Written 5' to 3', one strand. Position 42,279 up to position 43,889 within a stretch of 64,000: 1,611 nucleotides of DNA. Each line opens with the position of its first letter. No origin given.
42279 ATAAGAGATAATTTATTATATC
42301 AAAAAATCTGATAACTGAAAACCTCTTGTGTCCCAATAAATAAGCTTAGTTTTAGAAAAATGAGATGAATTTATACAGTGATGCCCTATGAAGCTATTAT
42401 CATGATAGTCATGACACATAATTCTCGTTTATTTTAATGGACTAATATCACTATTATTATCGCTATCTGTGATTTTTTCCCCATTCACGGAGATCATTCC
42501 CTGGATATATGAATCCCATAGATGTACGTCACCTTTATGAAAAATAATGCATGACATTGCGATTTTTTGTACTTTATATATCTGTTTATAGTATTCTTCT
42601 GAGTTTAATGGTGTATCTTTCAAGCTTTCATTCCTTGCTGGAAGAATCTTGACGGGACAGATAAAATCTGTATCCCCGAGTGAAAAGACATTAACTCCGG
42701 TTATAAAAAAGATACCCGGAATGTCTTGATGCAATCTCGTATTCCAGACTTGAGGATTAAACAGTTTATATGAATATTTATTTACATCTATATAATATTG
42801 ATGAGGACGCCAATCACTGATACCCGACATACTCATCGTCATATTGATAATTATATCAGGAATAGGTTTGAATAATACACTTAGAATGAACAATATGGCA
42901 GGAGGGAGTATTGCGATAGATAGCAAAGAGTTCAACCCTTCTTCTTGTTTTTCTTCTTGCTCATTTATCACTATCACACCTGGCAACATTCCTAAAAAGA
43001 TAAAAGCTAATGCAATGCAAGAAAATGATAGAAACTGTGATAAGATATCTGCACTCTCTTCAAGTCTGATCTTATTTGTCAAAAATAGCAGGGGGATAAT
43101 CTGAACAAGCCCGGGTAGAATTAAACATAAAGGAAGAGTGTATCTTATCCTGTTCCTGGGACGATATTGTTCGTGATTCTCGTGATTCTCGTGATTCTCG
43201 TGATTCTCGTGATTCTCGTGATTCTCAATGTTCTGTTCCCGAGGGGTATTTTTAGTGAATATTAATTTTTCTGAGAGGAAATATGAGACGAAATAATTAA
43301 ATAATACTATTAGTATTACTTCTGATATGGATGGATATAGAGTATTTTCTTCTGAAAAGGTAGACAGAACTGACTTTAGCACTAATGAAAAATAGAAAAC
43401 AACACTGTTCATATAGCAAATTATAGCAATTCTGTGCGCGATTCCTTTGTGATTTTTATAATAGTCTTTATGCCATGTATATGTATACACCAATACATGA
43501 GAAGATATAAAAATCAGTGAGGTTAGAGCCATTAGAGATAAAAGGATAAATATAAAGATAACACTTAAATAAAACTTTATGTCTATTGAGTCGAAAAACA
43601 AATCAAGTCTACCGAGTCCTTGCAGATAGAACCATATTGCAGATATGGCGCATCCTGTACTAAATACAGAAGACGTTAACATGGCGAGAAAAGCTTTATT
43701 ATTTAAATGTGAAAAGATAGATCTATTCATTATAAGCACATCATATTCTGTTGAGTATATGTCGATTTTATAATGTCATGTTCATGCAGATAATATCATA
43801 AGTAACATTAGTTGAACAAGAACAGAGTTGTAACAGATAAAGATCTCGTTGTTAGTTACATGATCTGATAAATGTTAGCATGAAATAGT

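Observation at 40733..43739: Convergent pair of unassigned proteins: TPR-like helical-repeat protein and AT-rich membrane protein with (ENH)6 loop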

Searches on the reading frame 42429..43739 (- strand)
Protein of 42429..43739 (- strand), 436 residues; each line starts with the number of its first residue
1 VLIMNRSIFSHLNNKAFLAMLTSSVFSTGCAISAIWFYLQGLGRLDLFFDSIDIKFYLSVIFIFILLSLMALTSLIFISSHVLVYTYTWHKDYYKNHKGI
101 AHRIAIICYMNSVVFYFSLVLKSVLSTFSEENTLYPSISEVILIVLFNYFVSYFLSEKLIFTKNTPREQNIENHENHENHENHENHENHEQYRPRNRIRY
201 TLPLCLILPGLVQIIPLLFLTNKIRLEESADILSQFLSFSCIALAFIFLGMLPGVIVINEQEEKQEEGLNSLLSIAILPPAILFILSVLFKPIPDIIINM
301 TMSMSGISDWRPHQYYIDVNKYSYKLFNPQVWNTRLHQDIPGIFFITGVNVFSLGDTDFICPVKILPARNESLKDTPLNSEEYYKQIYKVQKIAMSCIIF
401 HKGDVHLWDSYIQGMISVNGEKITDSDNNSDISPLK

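Call 6: search_protein_families(proteins=[window:42429-43739:-], library=ncbifam, max_evalue=1)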
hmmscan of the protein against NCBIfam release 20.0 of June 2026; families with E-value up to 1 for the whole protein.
window:42429-43739:- (436 aa): 0 families

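Call 7: search_protein_families(proteins=[window:42429-43739:-], library=padloc, max_evalue=1)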
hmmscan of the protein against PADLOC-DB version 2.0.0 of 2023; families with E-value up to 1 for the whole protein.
window:42429-43739:- (436 aa): 0 families

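Call 13: profile_search(protein=window:42429-43739:-)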
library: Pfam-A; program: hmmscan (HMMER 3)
A. the first sequence (436 residues): domains with independent E <= 10: 1; with E <= 0.001: 0
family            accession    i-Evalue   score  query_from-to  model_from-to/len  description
DUF6803           PF20617.3         5.5     7.6      94-147        82-135/162  Family of unknown function (DUF6803)

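Call 15: find_homologous_proteins(query=window:42429-43739:-)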
Query window:42429-43739:- (436 aa): 15 proteins with E <= 0.001 among 7971 candidates.
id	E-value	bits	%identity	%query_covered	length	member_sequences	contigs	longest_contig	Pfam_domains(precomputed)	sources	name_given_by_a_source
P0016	1.6e-257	873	92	99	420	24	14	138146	-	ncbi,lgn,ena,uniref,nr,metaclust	ncbi:TPA: hypothetical protein RW282_004697 [Escherichia coli]|uniref:hypothetical protein n=1 Tax=E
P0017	2.9e-99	351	46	98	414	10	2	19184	-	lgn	-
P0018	1.9e-93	332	41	99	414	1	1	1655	-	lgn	-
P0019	7.7e-84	301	37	98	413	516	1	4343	-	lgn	-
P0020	3.1e-79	285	41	95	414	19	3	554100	-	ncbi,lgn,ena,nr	ncbi:hypothetical protein M8Q08_16770 [Enterobacter hormaechei]|nr:hypothetical protein [Enterobacte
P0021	1.2e-75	274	35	97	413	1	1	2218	-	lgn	-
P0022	1.3e-74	270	37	94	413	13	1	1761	-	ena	-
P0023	1.5e-74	270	37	94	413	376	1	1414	-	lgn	-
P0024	1.5e-74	270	36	96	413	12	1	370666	-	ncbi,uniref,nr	ncbi:hypothetical protein M8320_13420 [Leclercia sp. H6W5]|uniref:hypothetical protein n=1 Tax=Lecle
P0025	1.6e-73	267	37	98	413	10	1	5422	-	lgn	-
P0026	1.2e-71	260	37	94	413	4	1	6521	-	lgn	-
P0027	2.2e-71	260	35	98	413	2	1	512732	-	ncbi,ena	ncbi:hypothetical protein AAHD62_07320 [Enterobacter hormaechei]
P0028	3.3e-71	259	36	93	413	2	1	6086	-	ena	-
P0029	6.2e-70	255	34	99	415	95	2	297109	-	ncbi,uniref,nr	ncbi:hypothetical protein [Enterobacter hormaechei]|uniref:hypothetical protein n=1 Tax=Enterobacter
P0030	2.3e-55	207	42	58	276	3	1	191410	-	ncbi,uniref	ncbi:hypothetical protein [Serratia fonticola]|uniref:hypothetical protein n=1 Tax=Serratia fonticol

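Call 17: find_encoding_contigs(protein=P0016, flank=10000, max_places=6)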
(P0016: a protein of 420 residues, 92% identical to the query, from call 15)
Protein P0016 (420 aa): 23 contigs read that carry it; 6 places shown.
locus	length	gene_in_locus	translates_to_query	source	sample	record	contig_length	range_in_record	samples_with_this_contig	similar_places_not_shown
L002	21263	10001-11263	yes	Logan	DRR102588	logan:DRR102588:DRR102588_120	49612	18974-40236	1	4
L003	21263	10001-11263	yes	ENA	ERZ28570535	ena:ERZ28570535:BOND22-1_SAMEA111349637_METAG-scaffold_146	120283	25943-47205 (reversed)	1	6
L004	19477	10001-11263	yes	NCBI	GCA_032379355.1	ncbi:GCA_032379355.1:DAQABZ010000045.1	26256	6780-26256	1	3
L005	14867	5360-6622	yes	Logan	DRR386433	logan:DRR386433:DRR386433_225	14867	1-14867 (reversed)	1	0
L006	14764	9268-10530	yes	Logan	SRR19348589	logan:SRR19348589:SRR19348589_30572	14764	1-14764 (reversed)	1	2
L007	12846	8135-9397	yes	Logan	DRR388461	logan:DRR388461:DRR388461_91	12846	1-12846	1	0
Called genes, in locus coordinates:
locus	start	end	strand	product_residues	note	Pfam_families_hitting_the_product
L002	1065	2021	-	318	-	PF04909:Amidohydro_2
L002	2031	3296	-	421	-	PF07690:MFS_1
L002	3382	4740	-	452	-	PF02447:GntP_permease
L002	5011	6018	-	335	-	PF04166:PdxA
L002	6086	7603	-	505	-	PF08666:SAF, PF04295:GD_AH_second, PF20629:GD_AH_C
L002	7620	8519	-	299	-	PF00701:DHDPS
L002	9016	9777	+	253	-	PF09339:HTH_IclR, PF01614:IclR_C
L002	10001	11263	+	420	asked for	-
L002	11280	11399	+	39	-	-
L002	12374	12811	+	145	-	PF01548:DEDD_Tnp_IS110 (weak)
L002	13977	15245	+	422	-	PF02321:OEP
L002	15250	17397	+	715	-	PF00664:ABC_membrane, PF00005:ABC_tran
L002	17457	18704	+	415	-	PF25919:BSH_CusB (faint), PF25973:BSH_CzcB (weak), PF25917:BSH_RND (weak), PF25994:HH_AprE (faint), PF26002:Beta-barrel_AprE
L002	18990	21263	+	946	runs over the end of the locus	-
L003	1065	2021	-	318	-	PF04909:Amidohydro_2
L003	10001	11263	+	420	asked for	-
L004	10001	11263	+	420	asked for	-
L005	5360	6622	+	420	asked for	-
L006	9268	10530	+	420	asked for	-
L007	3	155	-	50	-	?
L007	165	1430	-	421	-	PF07690:MFS_1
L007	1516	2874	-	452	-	PF02447:GntP_permease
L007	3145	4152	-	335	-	PF04166:PdxA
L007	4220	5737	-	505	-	PF08666:SAF, PF04295:GD_AH_second, PF20629:GD_AH_C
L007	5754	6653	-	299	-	PF00701:DHDPS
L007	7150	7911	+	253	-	PF09339:HTH_IclR, PF01614:IclR_C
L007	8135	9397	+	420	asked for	-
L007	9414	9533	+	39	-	-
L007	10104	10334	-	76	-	-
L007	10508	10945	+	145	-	PF01548:DEDD_Tnp_IS110 (weak)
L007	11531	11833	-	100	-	-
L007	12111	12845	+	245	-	?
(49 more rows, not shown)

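Call 18: find_encoding_contigs(protein=P0020, flank=10000, max_places=4)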
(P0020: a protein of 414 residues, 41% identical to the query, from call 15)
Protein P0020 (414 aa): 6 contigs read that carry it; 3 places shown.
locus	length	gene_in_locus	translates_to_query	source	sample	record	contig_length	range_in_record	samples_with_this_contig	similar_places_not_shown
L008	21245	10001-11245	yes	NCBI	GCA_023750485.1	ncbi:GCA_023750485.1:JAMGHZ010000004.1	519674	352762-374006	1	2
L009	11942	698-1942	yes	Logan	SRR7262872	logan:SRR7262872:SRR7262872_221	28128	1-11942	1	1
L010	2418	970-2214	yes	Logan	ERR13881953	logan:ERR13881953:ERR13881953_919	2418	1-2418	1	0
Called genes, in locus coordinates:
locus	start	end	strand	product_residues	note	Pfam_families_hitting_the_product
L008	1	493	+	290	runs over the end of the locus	-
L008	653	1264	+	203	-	PF08900:AcaB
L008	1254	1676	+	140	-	PF11358:DUF3158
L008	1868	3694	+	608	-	PF01751:Toprim, PF01131:Topoisom_bac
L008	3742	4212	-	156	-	PF00011:HSP20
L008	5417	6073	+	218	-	-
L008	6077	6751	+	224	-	-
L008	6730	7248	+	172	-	PF01464:SLT (weak)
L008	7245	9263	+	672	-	PF10412:TrwB_AAD_bind (faint), PF12696:TraG-D_C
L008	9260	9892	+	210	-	PF14348:DtrJ-like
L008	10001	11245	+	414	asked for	-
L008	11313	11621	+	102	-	PF09686:Plasmid_RAQPRD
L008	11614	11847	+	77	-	PF11660:DUF3262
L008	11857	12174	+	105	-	PF11190:DUF2976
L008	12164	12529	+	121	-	PF11990:DUF3487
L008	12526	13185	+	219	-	PF11444:DUF2895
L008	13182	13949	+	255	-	PF11920:DUF3438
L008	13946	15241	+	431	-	-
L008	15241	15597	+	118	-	-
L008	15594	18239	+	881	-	PF11130:TraC_F_IV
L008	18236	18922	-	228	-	PF24838:8xMP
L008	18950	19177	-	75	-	PF13560:HTH_31, PF12844:HTH_19 (weak), PF01381:HTH_3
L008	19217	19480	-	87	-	PF13560:HTH_31, PF12844:HTH_19, PF01381:HTH_3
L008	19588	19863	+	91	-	PF13693:HTH_35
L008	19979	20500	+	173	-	PF03608:EII-GUT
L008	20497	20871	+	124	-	PF03829:PTSIIA_gutA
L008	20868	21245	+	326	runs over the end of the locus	PF03612:EIIBC-GUT_N, PF07663:EIIBC-GUT_C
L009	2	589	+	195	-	?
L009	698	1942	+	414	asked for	-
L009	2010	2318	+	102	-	PF09686:Plasmid_RAQPRD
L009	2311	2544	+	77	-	PF11660:DUF3262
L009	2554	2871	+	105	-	PF11190:DUF2976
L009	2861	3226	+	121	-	PF11990:DUF3487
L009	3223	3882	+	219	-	PF11444:DUF2895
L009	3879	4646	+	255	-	PF11920:DUF3438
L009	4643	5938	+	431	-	-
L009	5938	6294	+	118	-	-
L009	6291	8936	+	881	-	PF11130:TraC_F_IV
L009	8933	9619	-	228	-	PF24838:8xMP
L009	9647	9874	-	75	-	PF13560:HTH_31, PF12844:HTH_19 (weak), PF01381:HTH_3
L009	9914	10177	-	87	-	PF13560:HTH_31, PF12844:HTH_19, PF01381:HTH_3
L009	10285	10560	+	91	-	PF13693:HTH_35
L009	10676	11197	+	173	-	PF03608:EII-GUT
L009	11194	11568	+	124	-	PF03829:PTSIIA_gutA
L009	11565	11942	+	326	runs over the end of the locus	PF03612:EIIBC-GUT_N, PF07663:EIIBC-GUT_C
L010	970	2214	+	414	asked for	-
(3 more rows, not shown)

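Call 20: find_encoding_contigs(protein=P0024, flank=10000, max_places=2)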
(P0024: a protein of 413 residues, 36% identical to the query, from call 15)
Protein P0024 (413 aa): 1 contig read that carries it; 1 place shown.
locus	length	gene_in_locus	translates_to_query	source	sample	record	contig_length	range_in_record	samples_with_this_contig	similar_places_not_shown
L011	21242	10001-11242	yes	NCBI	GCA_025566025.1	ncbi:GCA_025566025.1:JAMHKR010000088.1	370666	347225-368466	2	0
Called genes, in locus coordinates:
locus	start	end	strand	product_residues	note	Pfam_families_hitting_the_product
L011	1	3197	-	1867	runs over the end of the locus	PF00069:Pkinase, PF07714:PK_Tyr_Ser-Thr, PF13191:AAA_16, PF13401:AAA_22 (weak), PF01590:GAF, PF13185:GAF_2, PF08447:PAS_3 (weak), PF02518:HATPase_c, +1 more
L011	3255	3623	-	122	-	PF00072:Response_reg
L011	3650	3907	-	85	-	PF07235:DUF1427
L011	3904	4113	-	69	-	PF07235:DUF1427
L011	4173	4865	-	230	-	PF00857:Isochorismatase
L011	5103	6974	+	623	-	PF07969:Amidohydro_3, PF01979:Amidohydro_1 (weak)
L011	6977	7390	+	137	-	PF07681:DoxX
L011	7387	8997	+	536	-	PF05977:MFS_3, PF07690:MFS_1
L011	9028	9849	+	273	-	PF00561:Abhydrolase_1, PF12146:Hydrolase_4, PF12697:Abhydrolase_6, PF00326:Peptidase_S9 (faint), PF01738:DLH (faint), PF12146:Hydrolase_4 (weak)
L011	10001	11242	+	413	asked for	-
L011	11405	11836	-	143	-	PF00903:Glyoxalase, PF18029:Glyoxalase_6 (weak)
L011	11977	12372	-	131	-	-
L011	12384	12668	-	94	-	-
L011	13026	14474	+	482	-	PF00171:Aldedh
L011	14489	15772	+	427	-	PF00202:Aminotran_3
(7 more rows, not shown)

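Call 21: find_encoding_contigs(protein=P0029, flank=10000, max_places=2)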
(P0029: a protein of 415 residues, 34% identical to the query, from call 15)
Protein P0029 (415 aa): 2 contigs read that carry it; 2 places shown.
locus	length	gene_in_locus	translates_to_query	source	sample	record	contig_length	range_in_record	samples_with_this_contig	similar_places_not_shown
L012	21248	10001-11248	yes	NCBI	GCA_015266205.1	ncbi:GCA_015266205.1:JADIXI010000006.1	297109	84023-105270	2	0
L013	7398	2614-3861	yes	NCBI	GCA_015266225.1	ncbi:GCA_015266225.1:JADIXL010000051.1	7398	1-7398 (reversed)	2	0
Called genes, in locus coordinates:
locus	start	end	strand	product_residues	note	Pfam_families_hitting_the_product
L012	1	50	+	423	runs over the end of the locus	PF04286:DUF445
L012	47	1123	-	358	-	PF11168:DUF2955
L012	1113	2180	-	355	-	PF25917:BSH_RND, PF25876:HH_MFP_RND (faint), PF25963:Beta-barrel_AAEA (weak)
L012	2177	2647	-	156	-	PF12802:MarR_2, PF01047:MarR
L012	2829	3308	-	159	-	PF02627:CMD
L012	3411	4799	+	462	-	PF00392:GntR, PF00155:Aminotran_1_2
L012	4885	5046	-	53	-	PF06568:YjiS-like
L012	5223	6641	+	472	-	PF00392:GntR, PF00155:Aminotran_1_2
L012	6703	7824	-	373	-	PF08007:JmjC_2, PF20514:WHD_ROXA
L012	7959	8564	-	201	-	PF00574:CLP_protease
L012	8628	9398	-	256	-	PF08220:HTH_DeoR, PF08279:HTH_11 (weak), PF00455:DeoRC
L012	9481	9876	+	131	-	PF00903:Glyoxalase, PF13669:Glyoxalase_4 (weak), PF18029:Glyoxalase_6 (weak)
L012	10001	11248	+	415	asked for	-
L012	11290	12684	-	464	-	PF07690:MFS_1, PF13347:MFS_2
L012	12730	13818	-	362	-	PF00150:Cellulase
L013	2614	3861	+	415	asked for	-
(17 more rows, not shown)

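Call 22: find_encoding_contigs(protein=P0030, flank=10000, max_places=2)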
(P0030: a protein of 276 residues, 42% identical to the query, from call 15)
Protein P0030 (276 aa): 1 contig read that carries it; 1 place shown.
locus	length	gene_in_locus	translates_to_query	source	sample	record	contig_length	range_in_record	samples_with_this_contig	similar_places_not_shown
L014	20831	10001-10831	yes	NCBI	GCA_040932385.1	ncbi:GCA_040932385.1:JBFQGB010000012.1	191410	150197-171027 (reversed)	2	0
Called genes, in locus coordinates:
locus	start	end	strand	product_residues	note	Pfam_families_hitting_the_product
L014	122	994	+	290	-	PF26340:DNA-SBD_ScoMcrA, PF13391:HNH_2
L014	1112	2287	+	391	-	PF04471:Mrr_cat, PF22722:NA-iREase1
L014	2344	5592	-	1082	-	PF04313:HSDR_N, PF00270:DEAD (weak), PF04851:ResIII, PF18766:SWI2_SNF2, PF22679:T1R_D3-like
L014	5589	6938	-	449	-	PF01420:Methylase_S (faint)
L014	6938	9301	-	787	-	PF12161:HsdM_N, PF02384:N6_Mtase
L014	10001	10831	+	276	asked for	-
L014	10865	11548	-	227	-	PF00072:Response_reg, PF23198:PDE8A_N (weak), PF00486:Trans_reg_C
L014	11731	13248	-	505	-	PF00512:HisKA, PF02518:HATPase_c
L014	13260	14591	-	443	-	PF00092:VWA, PF13519:VWA_2, PF13768:VWA_3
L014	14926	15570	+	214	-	PF00765:Autoind_synth, PF21926:FeeM (weak)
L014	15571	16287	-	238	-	PF03472:Autoind_bind, PF00196:GerE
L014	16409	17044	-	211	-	PF00484:Pro_CA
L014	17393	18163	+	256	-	PF17194:AbiEi_3_N, PF11459:AbiEi_3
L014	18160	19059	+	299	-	PF08843:AbiEii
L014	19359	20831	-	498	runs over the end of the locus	PF08238:Sel1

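Call 29: search_protein_representatives(alignment_id=A1)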
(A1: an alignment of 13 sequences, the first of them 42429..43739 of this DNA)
Query: 13 sequences, 413 profile positions. Proteins with E-value up to 0.001 (for the whole library): 160; up to 1e-10: 94; up to 1e-30: 39. The best 150 are listed.
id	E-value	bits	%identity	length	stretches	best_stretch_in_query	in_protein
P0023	1.1e-193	660.3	-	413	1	1-413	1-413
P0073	3.9e-158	543.3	-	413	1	1-413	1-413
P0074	5.1e-156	536.3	-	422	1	1-413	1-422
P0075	6.6e-155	532.6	-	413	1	1-413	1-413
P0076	1.3e-151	521.8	-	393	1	1-390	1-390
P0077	1.3e-135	469.1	-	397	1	1-394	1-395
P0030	2.3e-126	438.7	-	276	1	139-413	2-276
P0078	4.2e-107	375.2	-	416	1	10-413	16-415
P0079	2.4e-99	349.6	-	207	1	211-413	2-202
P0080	1.3e-88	314.3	-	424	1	12-400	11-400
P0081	1.8e-84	300.6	-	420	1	15-413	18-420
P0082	5.2e-70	253.0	-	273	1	152-402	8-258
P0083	1.5e-67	244.9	-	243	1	7-242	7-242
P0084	1.3e-58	215.5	-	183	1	7-179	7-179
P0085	7.3e-56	206.4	-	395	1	8-389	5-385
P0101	1.4e-39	152.8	-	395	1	10-385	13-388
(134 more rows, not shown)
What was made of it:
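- A profile of the family finds 160 cluster representatives (call 29).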

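Call 33: search_solved_structures(query=A2, max_evalue=1)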
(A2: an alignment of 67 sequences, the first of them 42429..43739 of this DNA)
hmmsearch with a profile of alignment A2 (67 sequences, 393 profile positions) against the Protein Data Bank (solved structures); distinct sequences matched with E-value up to 1: 14.
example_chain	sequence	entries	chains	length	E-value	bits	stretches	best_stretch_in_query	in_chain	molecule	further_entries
7epe_A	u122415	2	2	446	0.013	17.4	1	131-265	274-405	Metabotropic glutamate receptor 2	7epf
9qqs_A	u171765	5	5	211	0.014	17.3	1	177-267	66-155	Modulator of smoothened protein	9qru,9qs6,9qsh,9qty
9ivk_A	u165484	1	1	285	0.016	17.1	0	138-189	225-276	HBC599 membrane protein binder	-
7epb_A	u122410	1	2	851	0.024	16.6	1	137-267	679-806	Metabotropic glutamate receptor 2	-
8wg9_C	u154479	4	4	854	0.024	16.5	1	137-267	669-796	Metabotropic glutamate receptor 2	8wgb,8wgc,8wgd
7mtq_A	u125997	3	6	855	0.024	16.5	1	137-267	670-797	Metabotropic glutamate receptor 2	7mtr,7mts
8jd3_2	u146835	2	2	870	0.025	16.5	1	137-267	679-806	Metabotropic glutamate receptor 2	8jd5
7e9g_R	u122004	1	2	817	0.027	16.4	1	137-266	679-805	Metabotropic glutamate receptor 2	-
8jcu_2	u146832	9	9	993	0.03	16.2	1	137-267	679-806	Metabotropic glutamate receptor 2,Peptidyl-prolyl cis-trans isomerase FKBP1A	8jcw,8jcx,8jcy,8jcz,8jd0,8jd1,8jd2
8jcv_2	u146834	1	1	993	0.03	16.2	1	137-267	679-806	Metabotropic glutamate receptor 2,Peptidyl-prolyl cis-trans isomerase FKBP1A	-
5u09_A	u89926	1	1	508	0.095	14.6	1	165-246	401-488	Cannabinoid receptor 1,GlgA glycogen synthase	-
8j9n_B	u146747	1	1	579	0.11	14.5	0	103-197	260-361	Frizzled-1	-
9umg_F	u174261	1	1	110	0.54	12.1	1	58-148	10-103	Vacuole transporter chaperone complex subunit 5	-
11kc_A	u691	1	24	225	0.59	12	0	94-156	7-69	Designed nanoparticle O43-TM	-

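Call 35: find_related_loci(query=A1, collection=genome_contigs, flank=10000)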
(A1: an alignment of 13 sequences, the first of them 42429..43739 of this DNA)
Query A1 (436 aa) in genome_contigs; peptide patterns used: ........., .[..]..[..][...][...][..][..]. (x = any residue, [..] = any of these).
27 stretches matched a pattern; 5 encode a relative of the query (tblastn E <= 1e-3); 5 distinct loci.
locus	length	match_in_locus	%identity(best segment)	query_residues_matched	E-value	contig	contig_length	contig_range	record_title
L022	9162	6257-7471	38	3-430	3e-91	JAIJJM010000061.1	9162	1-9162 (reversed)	MAG: Collinsella sp. isolate Map_57_008 contig_100_1248, whole genome shotgun sequence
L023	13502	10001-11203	37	4-425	2e-84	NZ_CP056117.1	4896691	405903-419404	Enterobacter cloacae strain DSM 26481 chromosome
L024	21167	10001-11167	37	4-413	6e-82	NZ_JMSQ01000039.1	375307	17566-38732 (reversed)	Siccibacter colletis strain 1383 contig053, whole genome shotgun sequence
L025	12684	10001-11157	41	4-410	3e-68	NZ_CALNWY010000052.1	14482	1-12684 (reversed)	Mixta sp. Marseille-Q2659, whole genome shotgun sequence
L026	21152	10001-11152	35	12-416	9e-69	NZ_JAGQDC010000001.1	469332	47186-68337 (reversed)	Serratia silvae strain Arafor3 NODE_1_covk_45.922002_covr_96.22737, whole genome shotgun sequence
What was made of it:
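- Tried and rejected: With the shallow alignment it returned only 5 genome loci (call 35).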

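Call 37: profile_search(alignment_id=A2)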
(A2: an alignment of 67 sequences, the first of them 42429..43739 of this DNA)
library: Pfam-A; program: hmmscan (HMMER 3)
A. the first sequence (436 residues): domains with independent E <= 10: 1; with E <= 0.001: 0
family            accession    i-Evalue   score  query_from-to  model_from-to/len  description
DUF6803           PF20617.3         5.5     7.6      94-147        82-135/162  Family of unknown function (DUF6803)
B. every sequence of the alignment scanned on its own (67 sequences): families by number of members that match
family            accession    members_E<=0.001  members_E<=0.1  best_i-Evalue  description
ABC2_membrane_2   PF12679.13                 0               1        4.4e-03  ABC-2 family transporter protein
Pox_I5            PF04713.17                 0               1        1.4e-02  Poxvirus protein I5
Zip               PF02535.28                 0               1        1.5e-02  ZIP Zinc transporter
DUF2304           PF10066.14                 0               1        2.1e-02  Uncharacterized conserved protein (DUF2304)
DUF6338           PF19865.4                  0               1        2.6e-02  Family of unknown function (DUF6338)
RHD_RETREG1-3     PF24456.1                  0               1        4.1e-02  RETREG1-3/ARL6IP-like, N-terminal reticulon-homology domain
ST7               PF04184.18                 0               1        4.5e-02  ST7 protein
DUF6526           PF20136.4                  0               1        4.8e-02  Family of unknown function (DUF6526)
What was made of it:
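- On CDF / ZIP metal transporters: No Pfam hit (calls 13, 37).
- One distant family member gave a weak ZIP Pfam hit (E 0.015, not significant, call 37). There is no Pfam or NCBIfam transporter hit (calls 6, 13, 37).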

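Call 38: search_protein_families(proteins=[window:42429-43739:-], library=phrogs, max_evalue=1)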
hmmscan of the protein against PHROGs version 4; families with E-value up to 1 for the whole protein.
window:42429-43739:- (436 aa): 0 families
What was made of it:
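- No hit in Pfam, NCBIfam, PADLOC or PHROGs (calls 6, 7, 13, 37, 38).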
